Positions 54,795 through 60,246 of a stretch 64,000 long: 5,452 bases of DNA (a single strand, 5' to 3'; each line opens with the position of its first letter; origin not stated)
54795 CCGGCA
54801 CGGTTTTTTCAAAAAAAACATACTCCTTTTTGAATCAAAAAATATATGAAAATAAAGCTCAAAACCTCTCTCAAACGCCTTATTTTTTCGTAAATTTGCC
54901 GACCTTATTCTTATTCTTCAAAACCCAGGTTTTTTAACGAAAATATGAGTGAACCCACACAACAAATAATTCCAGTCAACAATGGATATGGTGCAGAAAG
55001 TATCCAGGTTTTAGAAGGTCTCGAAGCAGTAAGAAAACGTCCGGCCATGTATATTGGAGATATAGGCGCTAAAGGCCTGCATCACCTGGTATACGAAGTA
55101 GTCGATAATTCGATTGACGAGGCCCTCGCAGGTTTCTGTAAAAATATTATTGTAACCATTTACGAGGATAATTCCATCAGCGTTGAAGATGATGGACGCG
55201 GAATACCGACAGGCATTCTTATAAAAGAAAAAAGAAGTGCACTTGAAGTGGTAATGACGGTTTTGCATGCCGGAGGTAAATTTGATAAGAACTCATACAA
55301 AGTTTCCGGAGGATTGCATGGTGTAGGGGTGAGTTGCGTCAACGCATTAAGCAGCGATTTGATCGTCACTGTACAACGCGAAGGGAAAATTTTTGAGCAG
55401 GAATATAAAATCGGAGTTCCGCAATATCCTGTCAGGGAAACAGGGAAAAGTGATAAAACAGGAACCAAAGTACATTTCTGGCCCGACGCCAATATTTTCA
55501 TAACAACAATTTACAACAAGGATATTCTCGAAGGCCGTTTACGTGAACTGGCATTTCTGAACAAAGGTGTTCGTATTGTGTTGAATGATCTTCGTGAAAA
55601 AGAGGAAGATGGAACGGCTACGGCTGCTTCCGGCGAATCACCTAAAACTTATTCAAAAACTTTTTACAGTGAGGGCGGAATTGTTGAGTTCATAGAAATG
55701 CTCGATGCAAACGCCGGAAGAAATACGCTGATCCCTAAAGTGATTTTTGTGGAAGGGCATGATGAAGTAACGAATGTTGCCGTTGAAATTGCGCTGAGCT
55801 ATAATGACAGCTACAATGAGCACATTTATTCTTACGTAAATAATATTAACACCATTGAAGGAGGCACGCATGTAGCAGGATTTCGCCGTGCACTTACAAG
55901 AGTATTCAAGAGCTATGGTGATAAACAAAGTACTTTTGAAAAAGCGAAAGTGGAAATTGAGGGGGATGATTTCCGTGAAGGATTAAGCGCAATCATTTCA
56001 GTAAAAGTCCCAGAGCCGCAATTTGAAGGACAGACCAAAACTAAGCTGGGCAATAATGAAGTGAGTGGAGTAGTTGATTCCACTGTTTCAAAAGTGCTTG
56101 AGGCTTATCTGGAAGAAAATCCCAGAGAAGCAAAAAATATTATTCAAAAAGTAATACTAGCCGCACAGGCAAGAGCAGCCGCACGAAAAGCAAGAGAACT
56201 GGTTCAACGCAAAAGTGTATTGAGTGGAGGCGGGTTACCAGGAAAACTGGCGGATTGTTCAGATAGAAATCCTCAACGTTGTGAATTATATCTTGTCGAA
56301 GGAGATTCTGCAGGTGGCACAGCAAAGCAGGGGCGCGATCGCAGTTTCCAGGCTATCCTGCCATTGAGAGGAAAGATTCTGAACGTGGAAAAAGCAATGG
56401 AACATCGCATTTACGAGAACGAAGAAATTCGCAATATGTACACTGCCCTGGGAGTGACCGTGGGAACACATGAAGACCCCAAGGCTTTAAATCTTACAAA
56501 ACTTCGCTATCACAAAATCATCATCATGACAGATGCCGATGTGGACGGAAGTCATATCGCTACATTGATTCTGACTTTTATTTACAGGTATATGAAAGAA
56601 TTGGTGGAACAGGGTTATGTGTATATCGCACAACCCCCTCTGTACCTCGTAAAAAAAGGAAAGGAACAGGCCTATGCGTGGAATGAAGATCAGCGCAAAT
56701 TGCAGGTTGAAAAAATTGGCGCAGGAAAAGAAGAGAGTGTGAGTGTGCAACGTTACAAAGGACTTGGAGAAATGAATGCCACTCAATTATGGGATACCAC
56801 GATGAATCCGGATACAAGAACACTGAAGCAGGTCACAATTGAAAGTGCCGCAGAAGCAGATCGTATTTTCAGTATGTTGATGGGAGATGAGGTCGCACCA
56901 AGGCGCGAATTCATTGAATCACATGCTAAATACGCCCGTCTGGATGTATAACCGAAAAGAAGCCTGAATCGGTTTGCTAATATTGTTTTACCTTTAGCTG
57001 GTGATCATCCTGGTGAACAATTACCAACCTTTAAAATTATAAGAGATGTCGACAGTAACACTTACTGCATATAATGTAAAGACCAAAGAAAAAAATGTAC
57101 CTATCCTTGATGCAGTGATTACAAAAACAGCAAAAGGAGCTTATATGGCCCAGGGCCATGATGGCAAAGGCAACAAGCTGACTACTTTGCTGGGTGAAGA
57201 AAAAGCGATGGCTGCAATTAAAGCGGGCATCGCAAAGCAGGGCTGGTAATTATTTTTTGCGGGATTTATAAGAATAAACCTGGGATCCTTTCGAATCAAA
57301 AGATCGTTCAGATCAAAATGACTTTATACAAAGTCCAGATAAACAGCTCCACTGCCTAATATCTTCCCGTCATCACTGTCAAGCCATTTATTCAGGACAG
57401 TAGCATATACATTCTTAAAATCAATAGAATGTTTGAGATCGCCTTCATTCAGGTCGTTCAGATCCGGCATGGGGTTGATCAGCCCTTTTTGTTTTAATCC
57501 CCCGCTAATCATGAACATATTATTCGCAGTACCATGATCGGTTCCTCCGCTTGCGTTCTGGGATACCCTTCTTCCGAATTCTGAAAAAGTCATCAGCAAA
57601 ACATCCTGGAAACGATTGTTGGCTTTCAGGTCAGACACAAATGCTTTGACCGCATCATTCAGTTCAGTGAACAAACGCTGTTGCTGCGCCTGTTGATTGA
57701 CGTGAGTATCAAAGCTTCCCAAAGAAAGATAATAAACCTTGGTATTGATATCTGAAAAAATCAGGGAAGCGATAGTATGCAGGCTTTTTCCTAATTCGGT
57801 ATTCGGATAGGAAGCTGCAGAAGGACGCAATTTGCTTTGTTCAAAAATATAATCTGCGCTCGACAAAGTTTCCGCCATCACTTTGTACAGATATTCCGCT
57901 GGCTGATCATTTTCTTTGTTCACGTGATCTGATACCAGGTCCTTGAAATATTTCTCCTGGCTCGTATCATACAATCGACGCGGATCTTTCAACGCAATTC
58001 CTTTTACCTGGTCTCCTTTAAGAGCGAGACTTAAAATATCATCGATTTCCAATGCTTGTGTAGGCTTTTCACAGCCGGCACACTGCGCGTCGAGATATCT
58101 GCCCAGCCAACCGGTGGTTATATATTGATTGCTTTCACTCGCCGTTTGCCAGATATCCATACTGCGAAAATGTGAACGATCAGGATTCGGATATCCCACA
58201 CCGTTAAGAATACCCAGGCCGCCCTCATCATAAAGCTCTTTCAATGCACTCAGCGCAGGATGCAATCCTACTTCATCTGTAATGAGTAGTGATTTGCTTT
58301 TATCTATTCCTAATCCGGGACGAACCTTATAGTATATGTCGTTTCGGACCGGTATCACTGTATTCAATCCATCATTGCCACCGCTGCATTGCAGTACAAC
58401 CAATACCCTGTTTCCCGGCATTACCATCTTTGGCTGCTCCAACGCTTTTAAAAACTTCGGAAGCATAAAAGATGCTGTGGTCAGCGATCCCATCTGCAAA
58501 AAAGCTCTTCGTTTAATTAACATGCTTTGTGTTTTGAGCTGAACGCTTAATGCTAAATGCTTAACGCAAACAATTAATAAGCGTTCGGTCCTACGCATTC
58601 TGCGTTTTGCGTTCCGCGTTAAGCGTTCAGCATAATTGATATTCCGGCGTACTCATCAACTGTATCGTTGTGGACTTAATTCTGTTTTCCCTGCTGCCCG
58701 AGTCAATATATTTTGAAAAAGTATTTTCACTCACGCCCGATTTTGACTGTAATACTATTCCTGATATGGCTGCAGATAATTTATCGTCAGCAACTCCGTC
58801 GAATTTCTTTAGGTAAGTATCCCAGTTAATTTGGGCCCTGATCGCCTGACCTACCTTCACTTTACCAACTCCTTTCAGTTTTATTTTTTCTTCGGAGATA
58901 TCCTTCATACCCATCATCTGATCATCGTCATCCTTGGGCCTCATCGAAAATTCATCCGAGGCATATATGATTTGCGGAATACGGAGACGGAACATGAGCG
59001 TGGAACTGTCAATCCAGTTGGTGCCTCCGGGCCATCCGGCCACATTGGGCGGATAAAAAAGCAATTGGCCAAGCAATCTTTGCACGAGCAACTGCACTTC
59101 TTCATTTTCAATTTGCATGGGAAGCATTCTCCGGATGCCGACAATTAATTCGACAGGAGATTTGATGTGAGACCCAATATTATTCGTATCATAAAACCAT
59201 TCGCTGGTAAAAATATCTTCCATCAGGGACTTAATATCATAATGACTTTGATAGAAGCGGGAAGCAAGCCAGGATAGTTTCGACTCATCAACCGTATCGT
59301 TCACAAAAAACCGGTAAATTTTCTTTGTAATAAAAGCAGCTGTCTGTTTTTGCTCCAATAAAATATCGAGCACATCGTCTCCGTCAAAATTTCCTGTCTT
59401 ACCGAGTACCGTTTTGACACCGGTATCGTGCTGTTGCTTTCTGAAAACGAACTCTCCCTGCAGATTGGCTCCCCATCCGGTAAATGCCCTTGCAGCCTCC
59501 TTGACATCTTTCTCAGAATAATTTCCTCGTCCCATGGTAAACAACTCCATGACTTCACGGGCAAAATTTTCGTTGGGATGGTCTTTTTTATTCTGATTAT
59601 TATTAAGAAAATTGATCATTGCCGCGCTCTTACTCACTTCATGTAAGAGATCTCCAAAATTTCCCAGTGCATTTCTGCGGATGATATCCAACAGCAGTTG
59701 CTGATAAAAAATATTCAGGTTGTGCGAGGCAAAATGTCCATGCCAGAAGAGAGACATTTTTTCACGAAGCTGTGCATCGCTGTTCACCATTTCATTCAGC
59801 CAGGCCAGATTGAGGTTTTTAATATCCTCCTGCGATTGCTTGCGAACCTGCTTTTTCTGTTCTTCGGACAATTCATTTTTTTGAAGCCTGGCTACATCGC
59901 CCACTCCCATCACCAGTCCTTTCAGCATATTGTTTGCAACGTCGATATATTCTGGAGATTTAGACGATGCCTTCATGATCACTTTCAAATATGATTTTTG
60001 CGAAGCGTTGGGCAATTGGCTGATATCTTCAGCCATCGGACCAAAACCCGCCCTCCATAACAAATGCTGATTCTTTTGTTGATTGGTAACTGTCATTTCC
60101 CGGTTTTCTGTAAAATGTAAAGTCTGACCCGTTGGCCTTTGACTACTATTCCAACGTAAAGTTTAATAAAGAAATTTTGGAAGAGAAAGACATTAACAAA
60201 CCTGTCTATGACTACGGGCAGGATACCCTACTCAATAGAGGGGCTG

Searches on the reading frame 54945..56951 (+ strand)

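Call 98: search_protein_families(library=pfam, proteins=[window:54945-56951:+], max_evalue=0.00001)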
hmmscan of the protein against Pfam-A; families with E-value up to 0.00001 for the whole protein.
window:54945-56951:+ (668 aa): 4 families
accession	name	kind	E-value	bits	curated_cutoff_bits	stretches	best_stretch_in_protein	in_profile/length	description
PF00204.31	DNA_gyraseB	-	1.5e-60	204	27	1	245-418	1-172/173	DNA gyrase B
PF00986.26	DNA_gyraseB_C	-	5.8e-32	110.1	29.8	1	597-658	2-63/63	DNA gyrase B subunit, carboxyl terminus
PF01751.28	Toprim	-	1.2e-20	74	23.1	1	447-563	1-95/96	Toprim domain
PF02518.31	HATPase_c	-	2.8e-14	53.9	26.4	1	43-182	4-109/111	Histidine kinase-, DNA gyrase B-, and HSP90-like ATPase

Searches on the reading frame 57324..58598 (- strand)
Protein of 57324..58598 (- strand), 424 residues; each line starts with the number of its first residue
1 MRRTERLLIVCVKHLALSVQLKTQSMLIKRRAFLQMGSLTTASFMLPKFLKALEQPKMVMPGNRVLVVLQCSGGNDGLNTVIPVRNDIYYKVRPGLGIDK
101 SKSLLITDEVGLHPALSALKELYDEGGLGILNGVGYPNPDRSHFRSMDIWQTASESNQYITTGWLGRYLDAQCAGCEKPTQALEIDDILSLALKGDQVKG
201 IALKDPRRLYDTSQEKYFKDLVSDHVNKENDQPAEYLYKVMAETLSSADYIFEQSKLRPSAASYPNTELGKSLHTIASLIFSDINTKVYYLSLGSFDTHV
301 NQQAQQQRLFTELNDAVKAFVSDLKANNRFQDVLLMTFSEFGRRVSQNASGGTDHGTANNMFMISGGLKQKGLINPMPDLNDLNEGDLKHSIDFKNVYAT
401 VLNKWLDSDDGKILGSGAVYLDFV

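Call 98: search_protein_families(library=pfam, proteins=[window:57324-58598:-], max_evalue=0.00001)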
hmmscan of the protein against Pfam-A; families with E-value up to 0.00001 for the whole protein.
window:57324-58598:- (424 aa): 1 family
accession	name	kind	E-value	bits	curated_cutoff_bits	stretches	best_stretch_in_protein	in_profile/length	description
PF07394.17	DUF1501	-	8.5e-25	88.2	27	1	135-379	106-338/390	Protein of unknown function (DUF1501)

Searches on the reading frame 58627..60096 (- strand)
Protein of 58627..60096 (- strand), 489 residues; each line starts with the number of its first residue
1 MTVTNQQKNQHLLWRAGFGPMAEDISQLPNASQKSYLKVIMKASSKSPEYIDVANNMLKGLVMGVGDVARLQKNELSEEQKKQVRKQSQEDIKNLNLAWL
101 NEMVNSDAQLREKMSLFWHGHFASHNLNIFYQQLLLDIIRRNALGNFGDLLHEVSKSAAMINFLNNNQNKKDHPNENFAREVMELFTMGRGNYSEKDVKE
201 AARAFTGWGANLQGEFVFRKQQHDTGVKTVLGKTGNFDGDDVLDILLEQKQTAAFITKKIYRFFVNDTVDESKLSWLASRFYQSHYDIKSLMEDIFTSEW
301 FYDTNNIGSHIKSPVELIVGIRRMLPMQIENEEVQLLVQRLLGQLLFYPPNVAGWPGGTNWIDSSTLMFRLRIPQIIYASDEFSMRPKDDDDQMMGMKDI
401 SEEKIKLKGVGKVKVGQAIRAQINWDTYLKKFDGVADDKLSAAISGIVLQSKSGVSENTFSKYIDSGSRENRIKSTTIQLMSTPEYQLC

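Call 98: search_protein_families(library=pfam, proteins=[window:58627-60096:-], max_evalue=0.00001)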
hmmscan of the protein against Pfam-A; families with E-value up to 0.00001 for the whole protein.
window:58627-60096:- (489 aa): 1 family
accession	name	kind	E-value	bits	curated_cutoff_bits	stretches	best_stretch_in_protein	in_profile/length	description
PF08811.16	DUF1800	-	5.8e-113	378.7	26.1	1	11-488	1-419/419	Protein of unknown function (DUF1800)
